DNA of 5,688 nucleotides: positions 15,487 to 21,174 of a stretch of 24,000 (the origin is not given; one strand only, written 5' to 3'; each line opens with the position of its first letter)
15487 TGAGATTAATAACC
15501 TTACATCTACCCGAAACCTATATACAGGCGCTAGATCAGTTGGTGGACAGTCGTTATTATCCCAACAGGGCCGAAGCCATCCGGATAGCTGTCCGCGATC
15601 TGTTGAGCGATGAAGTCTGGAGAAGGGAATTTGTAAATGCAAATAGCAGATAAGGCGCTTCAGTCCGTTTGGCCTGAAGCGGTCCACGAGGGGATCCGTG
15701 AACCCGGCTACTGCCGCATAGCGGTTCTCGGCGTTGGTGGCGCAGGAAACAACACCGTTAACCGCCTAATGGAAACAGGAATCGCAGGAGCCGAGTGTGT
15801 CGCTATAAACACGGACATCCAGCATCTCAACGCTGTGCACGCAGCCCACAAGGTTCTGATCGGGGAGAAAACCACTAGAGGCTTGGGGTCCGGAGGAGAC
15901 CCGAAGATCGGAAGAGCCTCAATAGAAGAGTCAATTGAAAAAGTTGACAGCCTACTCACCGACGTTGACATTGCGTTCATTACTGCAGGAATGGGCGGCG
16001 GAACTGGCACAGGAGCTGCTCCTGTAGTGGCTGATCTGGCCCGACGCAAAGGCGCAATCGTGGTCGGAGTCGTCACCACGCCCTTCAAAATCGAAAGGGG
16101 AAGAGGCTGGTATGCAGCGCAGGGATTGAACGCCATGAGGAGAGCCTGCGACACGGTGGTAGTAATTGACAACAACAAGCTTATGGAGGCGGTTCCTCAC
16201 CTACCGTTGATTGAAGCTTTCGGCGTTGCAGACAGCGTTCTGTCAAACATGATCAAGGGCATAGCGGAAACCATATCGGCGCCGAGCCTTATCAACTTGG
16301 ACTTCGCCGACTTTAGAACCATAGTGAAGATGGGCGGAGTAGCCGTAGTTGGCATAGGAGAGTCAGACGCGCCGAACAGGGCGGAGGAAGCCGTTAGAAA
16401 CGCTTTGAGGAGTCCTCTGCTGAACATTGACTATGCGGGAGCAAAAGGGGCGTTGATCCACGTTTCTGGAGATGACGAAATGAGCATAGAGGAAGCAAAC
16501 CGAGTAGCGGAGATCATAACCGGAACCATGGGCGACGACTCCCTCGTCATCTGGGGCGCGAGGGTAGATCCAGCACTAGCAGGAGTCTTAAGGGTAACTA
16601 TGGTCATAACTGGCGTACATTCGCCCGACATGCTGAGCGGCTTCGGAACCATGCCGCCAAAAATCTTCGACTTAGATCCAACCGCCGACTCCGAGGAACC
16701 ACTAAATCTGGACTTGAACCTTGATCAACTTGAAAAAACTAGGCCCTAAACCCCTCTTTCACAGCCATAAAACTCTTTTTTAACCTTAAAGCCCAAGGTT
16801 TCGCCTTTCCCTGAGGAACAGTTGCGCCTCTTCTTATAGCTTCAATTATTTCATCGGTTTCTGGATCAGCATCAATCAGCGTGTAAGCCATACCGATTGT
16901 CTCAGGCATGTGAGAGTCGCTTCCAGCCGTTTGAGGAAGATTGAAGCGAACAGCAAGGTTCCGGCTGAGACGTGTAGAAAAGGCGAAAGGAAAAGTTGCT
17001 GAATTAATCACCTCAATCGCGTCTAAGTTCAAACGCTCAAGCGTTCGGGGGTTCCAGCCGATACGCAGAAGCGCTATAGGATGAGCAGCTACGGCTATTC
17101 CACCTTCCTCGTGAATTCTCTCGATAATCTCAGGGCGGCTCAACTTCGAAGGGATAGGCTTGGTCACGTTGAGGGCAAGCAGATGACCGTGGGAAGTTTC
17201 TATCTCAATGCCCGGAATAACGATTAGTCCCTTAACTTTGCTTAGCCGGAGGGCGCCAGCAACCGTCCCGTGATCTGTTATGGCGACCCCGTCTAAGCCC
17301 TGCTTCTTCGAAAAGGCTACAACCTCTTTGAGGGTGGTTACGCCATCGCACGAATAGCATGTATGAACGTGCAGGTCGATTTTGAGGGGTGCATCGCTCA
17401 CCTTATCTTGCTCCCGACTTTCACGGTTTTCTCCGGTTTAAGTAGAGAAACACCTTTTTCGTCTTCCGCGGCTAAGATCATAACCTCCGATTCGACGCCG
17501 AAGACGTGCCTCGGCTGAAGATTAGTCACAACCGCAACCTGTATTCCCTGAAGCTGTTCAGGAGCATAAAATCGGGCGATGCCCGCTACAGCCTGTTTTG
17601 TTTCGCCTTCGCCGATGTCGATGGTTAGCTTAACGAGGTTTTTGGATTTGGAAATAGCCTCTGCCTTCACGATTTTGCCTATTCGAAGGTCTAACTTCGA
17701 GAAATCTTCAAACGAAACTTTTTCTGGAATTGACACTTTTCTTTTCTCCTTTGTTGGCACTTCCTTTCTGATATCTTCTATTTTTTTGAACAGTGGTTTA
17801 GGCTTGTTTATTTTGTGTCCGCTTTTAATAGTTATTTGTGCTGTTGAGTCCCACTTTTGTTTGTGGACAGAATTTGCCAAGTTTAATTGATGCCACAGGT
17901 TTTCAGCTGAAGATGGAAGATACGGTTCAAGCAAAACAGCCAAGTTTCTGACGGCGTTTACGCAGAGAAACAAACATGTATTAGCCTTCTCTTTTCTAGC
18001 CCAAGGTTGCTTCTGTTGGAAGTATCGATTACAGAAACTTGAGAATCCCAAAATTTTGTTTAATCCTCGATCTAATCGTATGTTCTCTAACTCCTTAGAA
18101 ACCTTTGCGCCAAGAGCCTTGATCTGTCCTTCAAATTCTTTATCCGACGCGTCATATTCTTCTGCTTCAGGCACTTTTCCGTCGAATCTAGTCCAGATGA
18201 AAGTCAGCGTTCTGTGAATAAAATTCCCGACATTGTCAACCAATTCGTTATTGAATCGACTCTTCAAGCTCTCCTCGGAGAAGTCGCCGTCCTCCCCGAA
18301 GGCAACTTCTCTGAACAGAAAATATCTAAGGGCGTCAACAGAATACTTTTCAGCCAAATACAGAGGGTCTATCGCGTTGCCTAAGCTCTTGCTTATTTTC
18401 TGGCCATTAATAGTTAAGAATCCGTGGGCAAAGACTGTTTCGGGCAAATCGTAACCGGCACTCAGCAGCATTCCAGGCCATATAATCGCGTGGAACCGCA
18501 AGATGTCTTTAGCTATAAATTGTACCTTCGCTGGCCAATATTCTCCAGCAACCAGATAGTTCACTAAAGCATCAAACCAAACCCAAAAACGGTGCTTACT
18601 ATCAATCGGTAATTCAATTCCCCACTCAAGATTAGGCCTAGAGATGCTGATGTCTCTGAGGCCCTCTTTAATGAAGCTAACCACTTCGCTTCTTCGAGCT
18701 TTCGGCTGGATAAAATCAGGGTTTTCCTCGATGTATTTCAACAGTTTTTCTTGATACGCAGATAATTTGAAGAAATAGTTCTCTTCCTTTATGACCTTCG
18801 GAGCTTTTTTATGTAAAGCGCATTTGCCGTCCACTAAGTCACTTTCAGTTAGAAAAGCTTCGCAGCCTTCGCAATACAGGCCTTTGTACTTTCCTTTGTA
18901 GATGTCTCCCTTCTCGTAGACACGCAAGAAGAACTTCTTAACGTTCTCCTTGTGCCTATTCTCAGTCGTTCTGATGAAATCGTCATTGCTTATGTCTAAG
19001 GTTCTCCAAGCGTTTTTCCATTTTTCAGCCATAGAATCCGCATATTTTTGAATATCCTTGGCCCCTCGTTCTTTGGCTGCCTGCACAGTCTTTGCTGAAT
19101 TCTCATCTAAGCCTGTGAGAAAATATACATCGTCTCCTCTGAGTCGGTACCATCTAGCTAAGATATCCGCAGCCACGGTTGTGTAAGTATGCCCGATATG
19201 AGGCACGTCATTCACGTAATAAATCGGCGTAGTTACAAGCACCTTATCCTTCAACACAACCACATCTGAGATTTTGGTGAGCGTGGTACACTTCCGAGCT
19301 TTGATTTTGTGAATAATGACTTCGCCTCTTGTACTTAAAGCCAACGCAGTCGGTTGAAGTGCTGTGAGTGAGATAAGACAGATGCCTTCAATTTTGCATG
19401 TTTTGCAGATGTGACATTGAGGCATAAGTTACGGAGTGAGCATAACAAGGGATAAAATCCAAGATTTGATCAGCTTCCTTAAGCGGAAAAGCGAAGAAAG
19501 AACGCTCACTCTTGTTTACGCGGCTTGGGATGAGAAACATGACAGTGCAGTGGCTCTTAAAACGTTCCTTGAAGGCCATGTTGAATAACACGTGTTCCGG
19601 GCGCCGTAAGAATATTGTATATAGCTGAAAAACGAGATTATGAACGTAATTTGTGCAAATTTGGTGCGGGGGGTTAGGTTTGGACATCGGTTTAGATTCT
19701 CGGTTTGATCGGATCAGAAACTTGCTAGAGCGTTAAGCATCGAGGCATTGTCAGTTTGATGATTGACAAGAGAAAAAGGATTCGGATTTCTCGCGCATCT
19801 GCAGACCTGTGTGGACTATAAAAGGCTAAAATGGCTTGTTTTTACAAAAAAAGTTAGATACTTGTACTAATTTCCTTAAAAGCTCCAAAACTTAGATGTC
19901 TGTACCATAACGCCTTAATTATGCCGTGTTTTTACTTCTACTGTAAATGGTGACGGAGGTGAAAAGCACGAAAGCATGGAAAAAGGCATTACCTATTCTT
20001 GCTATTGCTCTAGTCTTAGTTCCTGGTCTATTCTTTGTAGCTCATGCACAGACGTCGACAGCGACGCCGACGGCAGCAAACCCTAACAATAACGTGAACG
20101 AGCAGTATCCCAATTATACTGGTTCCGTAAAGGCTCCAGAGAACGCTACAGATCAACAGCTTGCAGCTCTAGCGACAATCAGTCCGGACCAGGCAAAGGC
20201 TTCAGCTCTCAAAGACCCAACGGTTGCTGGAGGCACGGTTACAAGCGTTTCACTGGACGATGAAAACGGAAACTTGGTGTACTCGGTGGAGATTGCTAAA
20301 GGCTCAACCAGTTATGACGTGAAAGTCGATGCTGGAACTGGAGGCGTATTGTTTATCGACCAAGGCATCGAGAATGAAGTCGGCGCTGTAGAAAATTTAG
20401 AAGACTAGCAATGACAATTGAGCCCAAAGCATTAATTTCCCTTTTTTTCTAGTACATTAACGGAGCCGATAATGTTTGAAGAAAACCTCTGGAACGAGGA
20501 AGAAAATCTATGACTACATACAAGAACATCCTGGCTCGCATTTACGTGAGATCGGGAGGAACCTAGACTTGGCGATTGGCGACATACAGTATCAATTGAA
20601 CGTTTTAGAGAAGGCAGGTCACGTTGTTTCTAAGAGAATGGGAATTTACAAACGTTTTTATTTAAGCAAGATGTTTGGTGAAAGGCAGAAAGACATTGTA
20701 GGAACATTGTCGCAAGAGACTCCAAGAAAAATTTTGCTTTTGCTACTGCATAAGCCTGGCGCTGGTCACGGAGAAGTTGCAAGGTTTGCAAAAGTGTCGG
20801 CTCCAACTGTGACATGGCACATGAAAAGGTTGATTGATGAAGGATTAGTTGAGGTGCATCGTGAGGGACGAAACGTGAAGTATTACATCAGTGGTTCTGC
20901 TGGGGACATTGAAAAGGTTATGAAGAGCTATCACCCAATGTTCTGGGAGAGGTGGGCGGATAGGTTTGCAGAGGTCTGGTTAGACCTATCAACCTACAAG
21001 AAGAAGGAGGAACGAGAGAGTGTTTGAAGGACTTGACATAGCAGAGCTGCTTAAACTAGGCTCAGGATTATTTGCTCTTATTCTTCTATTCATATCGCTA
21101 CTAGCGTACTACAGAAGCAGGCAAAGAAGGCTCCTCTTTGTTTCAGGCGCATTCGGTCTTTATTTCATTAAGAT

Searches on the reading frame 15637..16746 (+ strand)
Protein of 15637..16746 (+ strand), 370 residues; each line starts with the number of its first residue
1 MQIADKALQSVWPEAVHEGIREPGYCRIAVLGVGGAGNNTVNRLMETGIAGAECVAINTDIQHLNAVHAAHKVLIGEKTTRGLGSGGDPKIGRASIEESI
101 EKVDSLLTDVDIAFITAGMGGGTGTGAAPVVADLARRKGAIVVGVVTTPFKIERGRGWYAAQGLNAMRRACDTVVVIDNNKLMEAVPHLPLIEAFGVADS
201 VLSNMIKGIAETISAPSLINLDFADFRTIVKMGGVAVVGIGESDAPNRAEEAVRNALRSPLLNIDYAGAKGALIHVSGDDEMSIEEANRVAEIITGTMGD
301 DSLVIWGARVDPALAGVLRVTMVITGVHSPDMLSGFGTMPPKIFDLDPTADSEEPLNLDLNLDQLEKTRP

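Call 60: search_protein_families(library=pfam, proteins=[window:15637-16746:+], max_evalue=0.001)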
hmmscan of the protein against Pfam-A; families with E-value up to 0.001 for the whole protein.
window:15637-16746:+ (370 aa): 2 families
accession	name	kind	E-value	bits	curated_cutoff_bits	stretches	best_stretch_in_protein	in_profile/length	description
PF00091.31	Tubulin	-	8.9e-45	153.7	33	1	27-185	1-188/190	Tubulin/FtsZ family, GTPase domain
PF12327.13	FtsZ_C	-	5.8e-30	103.9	27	1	234-327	1-94/95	FtsZ family, C-terminal domain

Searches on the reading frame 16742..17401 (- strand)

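Call 60: search_protein_families(library=pfam, proteins=[window:16742-17401:-], max_evalue=0.001)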
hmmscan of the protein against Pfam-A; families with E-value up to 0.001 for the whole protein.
window:16742-17401:- (220 aa): 2 families
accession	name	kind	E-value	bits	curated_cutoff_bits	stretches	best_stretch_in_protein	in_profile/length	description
PF13263.12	PHP_C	-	4.5e-15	55.4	21.3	1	144-194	5-56/56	PHP-associated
PF02811.25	PHP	-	1.8e-11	45.1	26.4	1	9-70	1-66/164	PHP domain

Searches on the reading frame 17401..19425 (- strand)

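Call 60: search_protein_families(library=pfam, proteins=[window:17401-19425:-], max_evalue=0.001)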
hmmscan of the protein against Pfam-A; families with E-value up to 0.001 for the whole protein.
window:17401-19425:- (675 aa): 6 families
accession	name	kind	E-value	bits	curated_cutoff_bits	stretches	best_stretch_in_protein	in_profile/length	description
PF09334.17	tRNA-synt_1g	-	5.9e-102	341.8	20.1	2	194-407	161-391/391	tRNA synthetases class I (M)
PF00133.28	tRNA-synt_1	-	6.9e-27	94.7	22.7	2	64-274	27-245/414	tRNA synthetases class I (I, L, M and V)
PF01588.26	tRNA_bind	-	2.4e-25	88.9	27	1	580-673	1-96/96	Putative tRNA binding domain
PF01406.26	tRNA-synt_1e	-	1.9e-16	60.8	27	2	71-180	19-126/301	tRNA synthetases class I (C) catalytic domain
PF19303.5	Anticodon_3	-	2.4e-13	50.6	23.5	1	418-554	1-140/152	Anticodon binding domain of methionyl tRNA ligase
PF08264.19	Anticodon_1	-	2.6e-13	50.5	25.1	1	428-561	1-141/148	Anticodon-binding domain of tRNA ligase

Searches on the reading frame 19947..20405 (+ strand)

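Call 60: search_protein_families(library=pfam, proteins=[window:19947-20405:+], max_evalue=0.001)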
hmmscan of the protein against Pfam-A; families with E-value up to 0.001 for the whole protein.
window:19947-20405:+ (153 aa): 1 family
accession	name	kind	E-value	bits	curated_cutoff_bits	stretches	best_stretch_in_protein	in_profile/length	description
PF03413.25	PepSY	-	6.7e-12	46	24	1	78-135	2-57/60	Peptidase propeptide and YPEB domain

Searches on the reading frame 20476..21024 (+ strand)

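Call 60: search_protein_families(library=pfam, proteins=[window:20476-21024:+], max_evalue=0.001)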
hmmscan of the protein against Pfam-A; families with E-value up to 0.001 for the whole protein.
window:20476-21024:+ (183 aa): 11 families
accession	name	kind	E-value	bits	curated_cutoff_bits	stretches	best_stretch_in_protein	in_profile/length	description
PF24266.1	HTH_HVO_0163_N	-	3.8e-20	72.2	31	1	6-68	2-63/70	HVO_0163, N-terminal HTH domain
PF13412.12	HTH_24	-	2.5e-18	65.8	21.9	2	81-126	3-48/48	Winged helix-turn-helix DNA-binding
PF12840.13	HTH_20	-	2.2e-11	44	27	1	78-128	1-51/51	Helix-turn-helix domain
PF01978.25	TrmB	-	6.8e-07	29.5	25.6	0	85-136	12-62/68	Sugar-specific transcriptional regulator TrmB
PF12802.13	MarR_2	-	1.1e-06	29.2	27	0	87-130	11-55/61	MarR family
PF01022.26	HTH_5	-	2.1e-06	27.9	22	0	84-126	5-46/47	Bacterial regulatory protein, arsR family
PF01047.28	MarR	-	2.7e-06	27.6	24.6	1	85-128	7-50/59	MarR family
PF25212.1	HVO_A0114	-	0.00015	21.9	27.6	0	7-57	23-73/84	HVO_A0114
PF01325.25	Fe_dep_repress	-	0.00042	20.9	26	0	97-129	24-56/60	Iron dependent repressor, N-terminal DNA binding domain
PF14502.12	HTH_41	-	0.0005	19.9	25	0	111-133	22-44/48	Helix-turn-helix domain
PF09339.16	HTH_IclR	-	0.0006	20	22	0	86-126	8-49/52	IclR helix-turn-helix domain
